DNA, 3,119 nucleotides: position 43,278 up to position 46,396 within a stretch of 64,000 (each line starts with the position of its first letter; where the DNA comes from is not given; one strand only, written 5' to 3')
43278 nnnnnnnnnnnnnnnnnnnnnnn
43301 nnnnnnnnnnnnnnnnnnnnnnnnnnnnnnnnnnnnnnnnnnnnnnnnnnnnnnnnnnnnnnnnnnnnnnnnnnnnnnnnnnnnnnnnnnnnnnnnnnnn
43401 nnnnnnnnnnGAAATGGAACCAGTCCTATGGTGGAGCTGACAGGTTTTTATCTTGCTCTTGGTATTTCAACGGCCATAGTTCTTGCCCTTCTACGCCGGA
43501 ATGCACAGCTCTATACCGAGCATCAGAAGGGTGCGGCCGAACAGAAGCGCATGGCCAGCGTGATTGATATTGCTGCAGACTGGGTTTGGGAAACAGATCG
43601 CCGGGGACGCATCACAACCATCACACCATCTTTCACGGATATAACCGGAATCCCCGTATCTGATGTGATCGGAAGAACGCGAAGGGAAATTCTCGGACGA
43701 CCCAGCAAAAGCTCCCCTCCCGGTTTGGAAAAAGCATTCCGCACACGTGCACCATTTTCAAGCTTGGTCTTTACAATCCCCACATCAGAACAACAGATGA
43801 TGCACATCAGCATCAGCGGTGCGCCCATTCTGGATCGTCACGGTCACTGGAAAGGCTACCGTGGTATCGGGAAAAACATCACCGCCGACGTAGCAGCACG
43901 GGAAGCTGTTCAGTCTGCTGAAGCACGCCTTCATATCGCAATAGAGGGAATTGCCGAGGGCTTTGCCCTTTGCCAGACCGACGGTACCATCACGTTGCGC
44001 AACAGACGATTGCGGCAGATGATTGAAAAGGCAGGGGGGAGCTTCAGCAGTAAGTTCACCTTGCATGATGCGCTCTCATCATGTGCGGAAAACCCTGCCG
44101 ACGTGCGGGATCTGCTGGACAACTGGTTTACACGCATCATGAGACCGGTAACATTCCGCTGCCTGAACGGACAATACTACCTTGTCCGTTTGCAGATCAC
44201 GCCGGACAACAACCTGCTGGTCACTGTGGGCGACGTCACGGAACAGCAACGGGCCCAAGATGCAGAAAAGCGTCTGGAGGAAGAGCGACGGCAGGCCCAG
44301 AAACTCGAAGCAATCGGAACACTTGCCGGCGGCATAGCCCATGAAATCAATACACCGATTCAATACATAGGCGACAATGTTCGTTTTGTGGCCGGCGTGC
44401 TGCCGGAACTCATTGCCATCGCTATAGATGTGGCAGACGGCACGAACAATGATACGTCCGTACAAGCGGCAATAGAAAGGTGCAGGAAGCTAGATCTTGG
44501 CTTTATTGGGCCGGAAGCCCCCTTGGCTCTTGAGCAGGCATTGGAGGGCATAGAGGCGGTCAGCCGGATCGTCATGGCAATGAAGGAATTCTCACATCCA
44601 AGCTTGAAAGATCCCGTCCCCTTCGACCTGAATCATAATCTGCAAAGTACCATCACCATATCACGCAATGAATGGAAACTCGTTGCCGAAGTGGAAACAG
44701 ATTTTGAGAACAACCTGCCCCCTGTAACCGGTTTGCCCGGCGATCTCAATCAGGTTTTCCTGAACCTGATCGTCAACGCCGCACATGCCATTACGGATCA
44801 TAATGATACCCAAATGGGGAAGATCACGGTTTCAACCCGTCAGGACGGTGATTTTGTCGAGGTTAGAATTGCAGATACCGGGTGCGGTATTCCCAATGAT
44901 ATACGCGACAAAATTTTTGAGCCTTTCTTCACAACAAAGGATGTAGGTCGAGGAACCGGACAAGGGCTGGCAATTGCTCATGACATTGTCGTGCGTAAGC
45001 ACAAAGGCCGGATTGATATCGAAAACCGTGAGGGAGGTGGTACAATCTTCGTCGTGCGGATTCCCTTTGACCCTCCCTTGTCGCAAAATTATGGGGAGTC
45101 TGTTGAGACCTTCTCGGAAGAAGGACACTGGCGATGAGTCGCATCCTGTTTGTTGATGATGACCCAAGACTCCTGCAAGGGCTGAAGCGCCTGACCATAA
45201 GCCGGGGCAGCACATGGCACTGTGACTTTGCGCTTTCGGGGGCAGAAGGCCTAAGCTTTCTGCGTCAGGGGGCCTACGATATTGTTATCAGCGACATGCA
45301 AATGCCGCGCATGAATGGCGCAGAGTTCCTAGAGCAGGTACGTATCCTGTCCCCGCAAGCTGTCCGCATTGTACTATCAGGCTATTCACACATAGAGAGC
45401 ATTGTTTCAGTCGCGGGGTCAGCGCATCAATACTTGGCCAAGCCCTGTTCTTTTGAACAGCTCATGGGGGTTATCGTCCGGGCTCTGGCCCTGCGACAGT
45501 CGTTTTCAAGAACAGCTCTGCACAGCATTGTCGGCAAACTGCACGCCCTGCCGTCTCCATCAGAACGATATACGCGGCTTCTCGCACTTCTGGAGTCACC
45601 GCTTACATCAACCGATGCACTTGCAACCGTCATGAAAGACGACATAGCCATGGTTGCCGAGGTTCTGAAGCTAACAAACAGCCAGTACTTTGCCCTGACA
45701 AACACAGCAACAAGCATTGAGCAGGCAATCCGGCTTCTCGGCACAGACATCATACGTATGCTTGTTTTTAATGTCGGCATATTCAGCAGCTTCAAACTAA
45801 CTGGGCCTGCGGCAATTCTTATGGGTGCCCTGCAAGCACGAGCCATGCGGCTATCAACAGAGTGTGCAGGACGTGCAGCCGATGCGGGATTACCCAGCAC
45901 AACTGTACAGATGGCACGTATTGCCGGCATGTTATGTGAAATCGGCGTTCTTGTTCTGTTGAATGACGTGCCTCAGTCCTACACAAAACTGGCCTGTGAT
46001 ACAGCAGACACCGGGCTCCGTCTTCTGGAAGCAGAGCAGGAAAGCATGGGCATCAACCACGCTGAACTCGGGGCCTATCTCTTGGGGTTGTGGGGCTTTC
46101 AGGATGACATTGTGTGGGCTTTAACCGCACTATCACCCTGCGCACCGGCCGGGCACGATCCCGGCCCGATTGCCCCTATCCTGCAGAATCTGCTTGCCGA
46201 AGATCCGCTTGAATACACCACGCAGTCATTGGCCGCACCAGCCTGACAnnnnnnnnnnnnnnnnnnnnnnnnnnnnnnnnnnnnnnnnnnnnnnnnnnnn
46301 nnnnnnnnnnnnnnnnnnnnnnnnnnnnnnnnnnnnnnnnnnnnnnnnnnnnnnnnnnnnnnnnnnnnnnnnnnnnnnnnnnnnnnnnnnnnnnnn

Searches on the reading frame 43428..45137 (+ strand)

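Call 36: search_protein_families(library=pfam, proteins=[window:43428-45137:+], max_evalue=0.001)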
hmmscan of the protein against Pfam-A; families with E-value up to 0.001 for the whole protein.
window:43428-45137:+ (569 aa): 5 families
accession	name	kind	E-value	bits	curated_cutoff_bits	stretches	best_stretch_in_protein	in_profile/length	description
PF02518.31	HATPase_c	-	2.2e-25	89.7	26.4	1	438-548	4-110/111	Histidine kinase-, DNA gyrase B-, and HSP90-like ATPase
PF13426.13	PAS_9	-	1.4e-08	35.4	27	1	51-153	2-103/103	PAS domain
PF00989.32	PAS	-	6.2e-07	29.9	22.6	1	41-149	2-111/113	PAS fold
PF13188.13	PAS_8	-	2.8e-06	27.5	21.8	0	41-85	2-47/65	PAS domain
PF08448.16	PAS_4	-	8.4e-06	26.4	23.1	0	51-153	6-107/110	PAS fold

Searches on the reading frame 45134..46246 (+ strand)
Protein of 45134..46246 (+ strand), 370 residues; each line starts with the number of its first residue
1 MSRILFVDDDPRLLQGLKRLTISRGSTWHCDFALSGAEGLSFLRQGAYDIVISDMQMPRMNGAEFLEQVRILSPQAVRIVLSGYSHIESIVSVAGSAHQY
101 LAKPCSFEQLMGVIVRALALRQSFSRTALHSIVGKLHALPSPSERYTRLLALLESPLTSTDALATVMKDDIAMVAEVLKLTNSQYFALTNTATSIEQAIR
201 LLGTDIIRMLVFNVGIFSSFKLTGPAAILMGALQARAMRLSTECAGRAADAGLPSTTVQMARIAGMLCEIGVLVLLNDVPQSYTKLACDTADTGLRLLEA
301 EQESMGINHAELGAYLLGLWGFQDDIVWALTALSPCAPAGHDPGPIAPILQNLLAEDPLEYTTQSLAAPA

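Call 36: search_protein_families(library=pfam, proteins=[window:45134-46246:+], max_evalue=0.001)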
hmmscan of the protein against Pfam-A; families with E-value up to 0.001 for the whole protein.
window:45134-46246:+ (370 aa): 2 families
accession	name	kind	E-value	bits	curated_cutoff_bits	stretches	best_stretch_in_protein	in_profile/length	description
PF08668.18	HDOD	-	2.7e-36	125.4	22.9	1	139-330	1-190/196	HDOD domain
PF00072.30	Response_reg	-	1.1e-18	67.8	30.2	1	4-113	1-109/111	Response regulator receiver domain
